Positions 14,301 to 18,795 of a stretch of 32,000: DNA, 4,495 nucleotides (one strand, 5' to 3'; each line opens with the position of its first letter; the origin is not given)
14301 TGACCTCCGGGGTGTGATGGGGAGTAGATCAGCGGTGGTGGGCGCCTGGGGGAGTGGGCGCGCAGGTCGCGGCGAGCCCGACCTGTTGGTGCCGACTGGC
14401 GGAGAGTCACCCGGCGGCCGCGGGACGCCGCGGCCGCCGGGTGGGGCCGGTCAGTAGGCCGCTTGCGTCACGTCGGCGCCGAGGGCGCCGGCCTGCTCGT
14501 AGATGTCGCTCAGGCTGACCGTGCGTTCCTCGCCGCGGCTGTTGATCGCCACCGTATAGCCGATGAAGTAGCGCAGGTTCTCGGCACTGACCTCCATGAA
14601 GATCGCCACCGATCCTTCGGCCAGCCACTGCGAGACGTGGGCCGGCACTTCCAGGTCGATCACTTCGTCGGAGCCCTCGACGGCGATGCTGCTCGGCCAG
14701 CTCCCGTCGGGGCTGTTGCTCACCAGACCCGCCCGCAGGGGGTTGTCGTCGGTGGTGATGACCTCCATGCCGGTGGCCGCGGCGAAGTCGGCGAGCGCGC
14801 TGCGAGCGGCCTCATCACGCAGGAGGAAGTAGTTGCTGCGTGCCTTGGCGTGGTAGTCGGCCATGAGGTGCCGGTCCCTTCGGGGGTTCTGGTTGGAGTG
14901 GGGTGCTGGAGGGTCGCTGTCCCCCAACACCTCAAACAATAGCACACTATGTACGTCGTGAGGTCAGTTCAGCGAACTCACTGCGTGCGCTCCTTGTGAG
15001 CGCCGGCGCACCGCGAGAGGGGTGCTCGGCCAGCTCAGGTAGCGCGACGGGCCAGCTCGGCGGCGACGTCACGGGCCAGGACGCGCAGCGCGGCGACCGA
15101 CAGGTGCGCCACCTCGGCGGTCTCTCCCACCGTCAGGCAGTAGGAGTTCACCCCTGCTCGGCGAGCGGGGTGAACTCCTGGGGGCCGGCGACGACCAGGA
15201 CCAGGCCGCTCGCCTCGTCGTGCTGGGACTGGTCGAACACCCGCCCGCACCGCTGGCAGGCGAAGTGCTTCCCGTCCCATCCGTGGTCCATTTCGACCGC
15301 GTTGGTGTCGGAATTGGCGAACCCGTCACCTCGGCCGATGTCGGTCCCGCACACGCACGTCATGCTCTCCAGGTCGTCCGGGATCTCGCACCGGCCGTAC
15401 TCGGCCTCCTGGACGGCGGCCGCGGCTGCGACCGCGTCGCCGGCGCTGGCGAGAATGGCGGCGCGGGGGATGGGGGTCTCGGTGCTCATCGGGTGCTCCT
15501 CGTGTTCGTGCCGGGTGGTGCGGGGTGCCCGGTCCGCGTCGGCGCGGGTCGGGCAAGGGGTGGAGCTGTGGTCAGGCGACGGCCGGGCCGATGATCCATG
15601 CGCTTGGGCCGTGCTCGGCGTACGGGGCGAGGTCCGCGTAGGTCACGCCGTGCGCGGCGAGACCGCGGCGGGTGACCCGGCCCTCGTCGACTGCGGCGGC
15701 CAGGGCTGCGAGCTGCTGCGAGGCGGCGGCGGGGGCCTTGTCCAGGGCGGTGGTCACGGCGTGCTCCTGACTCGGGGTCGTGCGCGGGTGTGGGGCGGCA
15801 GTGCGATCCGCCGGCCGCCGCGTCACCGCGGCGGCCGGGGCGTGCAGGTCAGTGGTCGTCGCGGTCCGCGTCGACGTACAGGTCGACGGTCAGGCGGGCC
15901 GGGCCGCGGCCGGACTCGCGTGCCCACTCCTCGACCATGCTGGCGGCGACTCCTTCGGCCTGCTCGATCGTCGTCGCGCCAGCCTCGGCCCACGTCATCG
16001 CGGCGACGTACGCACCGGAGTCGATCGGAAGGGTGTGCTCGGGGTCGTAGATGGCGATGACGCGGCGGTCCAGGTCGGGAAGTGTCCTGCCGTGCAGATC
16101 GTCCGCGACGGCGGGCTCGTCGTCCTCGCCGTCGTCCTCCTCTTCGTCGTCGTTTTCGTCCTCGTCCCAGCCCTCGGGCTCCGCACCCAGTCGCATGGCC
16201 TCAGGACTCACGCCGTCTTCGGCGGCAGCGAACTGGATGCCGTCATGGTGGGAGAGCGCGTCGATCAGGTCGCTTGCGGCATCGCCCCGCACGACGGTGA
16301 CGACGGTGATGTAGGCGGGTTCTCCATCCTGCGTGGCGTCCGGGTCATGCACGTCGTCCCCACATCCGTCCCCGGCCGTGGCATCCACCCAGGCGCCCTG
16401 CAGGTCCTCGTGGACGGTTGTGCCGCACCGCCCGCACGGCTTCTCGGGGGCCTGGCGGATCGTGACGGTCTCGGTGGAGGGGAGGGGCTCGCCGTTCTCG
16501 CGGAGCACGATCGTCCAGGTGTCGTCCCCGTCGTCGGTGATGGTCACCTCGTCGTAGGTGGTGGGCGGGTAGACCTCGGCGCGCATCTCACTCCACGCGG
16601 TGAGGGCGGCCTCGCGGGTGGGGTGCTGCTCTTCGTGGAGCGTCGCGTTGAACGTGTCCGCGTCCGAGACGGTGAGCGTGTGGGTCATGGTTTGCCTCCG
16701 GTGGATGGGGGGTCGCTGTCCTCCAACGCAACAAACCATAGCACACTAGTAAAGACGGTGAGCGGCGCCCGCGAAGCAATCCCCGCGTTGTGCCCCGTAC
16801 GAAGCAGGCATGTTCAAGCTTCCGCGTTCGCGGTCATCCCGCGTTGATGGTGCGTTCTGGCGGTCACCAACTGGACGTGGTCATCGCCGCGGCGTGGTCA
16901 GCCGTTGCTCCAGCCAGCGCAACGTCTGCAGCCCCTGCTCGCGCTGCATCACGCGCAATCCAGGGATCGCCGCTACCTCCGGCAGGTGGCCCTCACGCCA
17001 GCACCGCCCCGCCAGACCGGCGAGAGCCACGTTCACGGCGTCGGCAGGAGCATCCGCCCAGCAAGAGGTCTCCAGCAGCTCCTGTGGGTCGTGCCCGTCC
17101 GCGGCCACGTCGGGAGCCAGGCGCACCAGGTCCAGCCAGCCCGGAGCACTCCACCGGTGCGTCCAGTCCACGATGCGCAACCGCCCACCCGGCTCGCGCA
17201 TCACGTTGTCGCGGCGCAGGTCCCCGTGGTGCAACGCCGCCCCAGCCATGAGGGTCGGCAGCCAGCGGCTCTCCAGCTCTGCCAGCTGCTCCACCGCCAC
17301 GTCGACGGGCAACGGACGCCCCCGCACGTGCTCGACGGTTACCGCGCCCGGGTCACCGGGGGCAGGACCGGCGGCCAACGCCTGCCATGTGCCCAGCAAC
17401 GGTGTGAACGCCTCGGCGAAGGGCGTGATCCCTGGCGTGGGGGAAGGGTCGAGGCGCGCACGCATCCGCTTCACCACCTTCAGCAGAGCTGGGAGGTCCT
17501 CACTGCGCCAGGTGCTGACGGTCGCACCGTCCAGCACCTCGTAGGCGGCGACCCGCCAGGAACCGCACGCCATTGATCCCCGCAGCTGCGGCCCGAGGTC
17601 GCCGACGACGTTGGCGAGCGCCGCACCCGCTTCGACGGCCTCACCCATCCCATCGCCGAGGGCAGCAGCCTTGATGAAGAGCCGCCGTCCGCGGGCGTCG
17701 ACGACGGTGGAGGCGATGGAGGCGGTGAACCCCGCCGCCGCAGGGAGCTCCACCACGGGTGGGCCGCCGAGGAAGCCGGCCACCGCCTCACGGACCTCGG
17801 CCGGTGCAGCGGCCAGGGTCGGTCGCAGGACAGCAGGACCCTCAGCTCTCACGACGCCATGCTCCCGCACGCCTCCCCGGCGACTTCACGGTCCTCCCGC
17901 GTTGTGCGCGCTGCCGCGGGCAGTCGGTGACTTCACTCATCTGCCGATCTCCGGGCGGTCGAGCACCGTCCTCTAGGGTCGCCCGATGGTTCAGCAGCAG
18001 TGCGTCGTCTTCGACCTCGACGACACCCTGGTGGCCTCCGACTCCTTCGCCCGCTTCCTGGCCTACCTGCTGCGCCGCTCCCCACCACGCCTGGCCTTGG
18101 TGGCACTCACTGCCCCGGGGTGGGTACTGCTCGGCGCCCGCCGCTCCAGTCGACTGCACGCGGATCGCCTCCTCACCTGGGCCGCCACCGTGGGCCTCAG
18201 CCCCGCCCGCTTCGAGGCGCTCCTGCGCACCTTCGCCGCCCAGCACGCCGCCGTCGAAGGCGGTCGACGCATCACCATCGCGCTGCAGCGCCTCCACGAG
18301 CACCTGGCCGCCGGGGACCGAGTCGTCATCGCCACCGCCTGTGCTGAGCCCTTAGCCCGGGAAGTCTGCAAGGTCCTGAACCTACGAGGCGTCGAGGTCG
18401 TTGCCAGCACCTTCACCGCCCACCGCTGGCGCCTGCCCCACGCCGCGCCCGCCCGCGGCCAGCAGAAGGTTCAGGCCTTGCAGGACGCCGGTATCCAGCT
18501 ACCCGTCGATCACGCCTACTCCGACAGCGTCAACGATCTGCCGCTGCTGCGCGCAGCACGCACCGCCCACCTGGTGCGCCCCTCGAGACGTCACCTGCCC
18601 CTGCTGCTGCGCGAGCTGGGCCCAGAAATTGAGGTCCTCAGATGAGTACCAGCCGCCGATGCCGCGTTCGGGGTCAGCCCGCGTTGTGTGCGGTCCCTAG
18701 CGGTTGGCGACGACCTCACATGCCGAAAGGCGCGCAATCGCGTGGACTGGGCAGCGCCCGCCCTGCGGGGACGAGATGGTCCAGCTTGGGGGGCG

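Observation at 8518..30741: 5'-leader stem-loop with invariant loop (A)CAGCGAC and covarying stems: candidate new cis-regulatory RNA (nut-like)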

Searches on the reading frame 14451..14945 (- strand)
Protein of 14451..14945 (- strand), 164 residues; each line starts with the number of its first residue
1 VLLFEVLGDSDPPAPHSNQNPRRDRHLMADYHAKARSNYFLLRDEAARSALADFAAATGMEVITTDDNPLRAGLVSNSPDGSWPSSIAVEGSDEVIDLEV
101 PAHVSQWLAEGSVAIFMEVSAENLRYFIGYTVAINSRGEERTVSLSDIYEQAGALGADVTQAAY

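Call 12: search_protein_families(library=pfam, proteins=[window:14451-14945:-], max_evalue=0.01)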
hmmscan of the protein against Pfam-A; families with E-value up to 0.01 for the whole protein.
window:14451-14945:- (164 aa): 0 families

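Call 23: search_dna_similar(query=window:14451-14864:-, collection=plasmids, mode=protein, max_rows=30)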
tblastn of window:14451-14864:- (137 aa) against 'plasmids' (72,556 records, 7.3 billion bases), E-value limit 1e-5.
Records with a match: 2; places in all: 2; records where one place covers at least 80% of the query: 2.
Best place of each record, by identity: <60% 2.
By first word of the organism name: Gordonia 1; Mycobacterium 1.
By predicted mobility (MOB-suite, as given by PLSDB): mobilizable 2.
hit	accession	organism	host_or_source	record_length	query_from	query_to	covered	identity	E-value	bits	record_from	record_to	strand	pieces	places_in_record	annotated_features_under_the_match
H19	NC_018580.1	Gordonia sp. KTR9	-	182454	1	131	96%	33.6%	4e-6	52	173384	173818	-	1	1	hypothetical protein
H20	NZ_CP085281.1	Mycobacterium avium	Homo sapiens,sputum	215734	1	125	91%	31.1%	3e-9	61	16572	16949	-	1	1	hypothetical protein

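Call 60: search_protein_families(library=phrogs, proteins=[window:14451-14864:-], max_evalue=0.001)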
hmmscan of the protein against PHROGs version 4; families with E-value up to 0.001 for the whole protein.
window:14451-14864:- (137 aa): 0 families

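Call 70: get_annotated_region(hit=H19, flank=15000)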
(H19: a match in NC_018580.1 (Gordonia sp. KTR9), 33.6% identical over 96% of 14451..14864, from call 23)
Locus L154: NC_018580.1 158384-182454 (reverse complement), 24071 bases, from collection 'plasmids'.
description: Gordonia sp. KTR9 plasmid pGKT2, complete sequence
organism: Gordonia sp. KTR9 (NCBI taxid 337191)
taxonomy: Bacteria; Actinomycetota; Actinomycetes; Mycobacteriales; Gordoniaceae; Gordonia; Gordonia sp. KTR9
host: -; source: -; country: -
typing (MOB-suite, as given by PLSDB): mobilizable; replicon rep_cluster_394; relaxase MOBP
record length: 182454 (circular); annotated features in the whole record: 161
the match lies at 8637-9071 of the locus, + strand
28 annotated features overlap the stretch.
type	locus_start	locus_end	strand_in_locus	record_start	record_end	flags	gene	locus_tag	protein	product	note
CDS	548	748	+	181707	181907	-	-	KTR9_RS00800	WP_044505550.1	hypothetical protein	-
CDS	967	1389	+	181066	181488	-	-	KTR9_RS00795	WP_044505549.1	hypothetical protein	-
CDS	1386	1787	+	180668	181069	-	-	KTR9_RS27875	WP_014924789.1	DUF6283 family protein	-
CDS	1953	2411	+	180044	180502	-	-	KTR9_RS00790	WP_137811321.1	hypothetical protein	-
CDS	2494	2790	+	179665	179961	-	-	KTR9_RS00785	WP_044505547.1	hypothetical protein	-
CDS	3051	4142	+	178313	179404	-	-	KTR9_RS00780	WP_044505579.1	IS110 family transposase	-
CDS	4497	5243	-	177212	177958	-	-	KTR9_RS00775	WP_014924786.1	helicase associated domain-containing protein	-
CDS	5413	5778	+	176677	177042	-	-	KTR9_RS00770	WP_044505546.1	hypothetical protein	-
CDS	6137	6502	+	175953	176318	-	-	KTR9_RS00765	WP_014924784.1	hypothetical protein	-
CDS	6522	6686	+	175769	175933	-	-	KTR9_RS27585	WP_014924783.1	hypothetical protein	-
CDS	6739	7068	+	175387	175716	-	-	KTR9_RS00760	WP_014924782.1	hypothetical protein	-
CDS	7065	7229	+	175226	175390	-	-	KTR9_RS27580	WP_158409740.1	hypothetical protein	-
CDS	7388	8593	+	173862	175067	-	-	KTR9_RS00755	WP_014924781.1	hypothetical protein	-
CDS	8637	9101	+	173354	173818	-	-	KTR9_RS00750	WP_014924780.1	hypothetical protein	-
CDS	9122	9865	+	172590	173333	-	-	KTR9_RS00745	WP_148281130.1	hypothetical protein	-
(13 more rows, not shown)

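Call 103: search_solved_structures(query=window:14451-14864:-, max_evalue=1)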
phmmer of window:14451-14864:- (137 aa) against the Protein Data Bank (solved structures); distinct sequences matched with E-value up to 1: 1.
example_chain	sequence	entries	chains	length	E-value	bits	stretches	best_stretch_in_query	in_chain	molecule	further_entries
6lg1_A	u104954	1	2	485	0.66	13.5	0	29-87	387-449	LpCGTa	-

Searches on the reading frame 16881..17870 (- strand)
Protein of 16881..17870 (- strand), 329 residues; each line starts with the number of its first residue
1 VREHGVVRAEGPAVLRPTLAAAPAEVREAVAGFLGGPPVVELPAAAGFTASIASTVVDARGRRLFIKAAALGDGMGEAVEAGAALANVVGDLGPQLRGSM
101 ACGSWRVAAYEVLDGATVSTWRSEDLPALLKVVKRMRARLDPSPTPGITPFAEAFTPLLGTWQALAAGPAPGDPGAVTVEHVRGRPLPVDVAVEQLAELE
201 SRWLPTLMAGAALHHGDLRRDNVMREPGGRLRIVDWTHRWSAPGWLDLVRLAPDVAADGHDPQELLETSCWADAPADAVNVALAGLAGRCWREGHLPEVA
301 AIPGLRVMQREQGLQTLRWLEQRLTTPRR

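Call 11: search_protein_families(library=pfam, proteins=[window:16881-17870:-], max_evalue=0.01)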
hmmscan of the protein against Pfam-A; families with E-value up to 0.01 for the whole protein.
window:16881-17870:- (329 aa): 1 family
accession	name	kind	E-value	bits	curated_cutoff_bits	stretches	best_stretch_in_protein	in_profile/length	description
PF01636.29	APH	-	0.0023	18.2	23.2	1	106-252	71-210/239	Phosphotransferase enzyme family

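Call 60: search_protein_families(library=phrogs, proteins=[window:16881-17870:-], max_evalue=0.001)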
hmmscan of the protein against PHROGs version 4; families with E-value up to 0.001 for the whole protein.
window:16881-17870:- (329 aa): 0 families

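Call 100: search_protein_families(library=ncbifam, proteins=[window:16881-17870:-], max_evalue=0.01)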
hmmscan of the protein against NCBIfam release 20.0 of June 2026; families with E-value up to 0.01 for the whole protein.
window:16881-17870:- (329 aa): 0 families

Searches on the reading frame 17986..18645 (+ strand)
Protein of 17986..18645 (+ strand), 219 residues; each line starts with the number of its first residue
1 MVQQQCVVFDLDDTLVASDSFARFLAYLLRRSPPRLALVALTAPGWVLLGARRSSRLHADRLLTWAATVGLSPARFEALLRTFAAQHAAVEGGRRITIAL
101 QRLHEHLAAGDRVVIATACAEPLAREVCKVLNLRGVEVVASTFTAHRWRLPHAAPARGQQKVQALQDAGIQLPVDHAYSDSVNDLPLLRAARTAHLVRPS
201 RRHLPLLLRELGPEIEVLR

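Call 18: search_protein_families(library=pfam, proteins=[window:17986-18645:+], max_evalue=0.01)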
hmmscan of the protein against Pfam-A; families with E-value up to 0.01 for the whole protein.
window:17986-18645:+ (219 aa): 2 families
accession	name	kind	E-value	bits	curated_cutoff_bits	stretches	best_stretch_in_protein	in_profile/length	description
PF12710.13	HAD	-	1.3e-29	104.4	27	1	7-189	1-189/189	haloacid dehalogenase-like hydrolase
PF00702.32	Hydrolase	-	0.00052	20.9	26.4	1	6-190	3-189/191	haloacid dehalogenase-like hydrolase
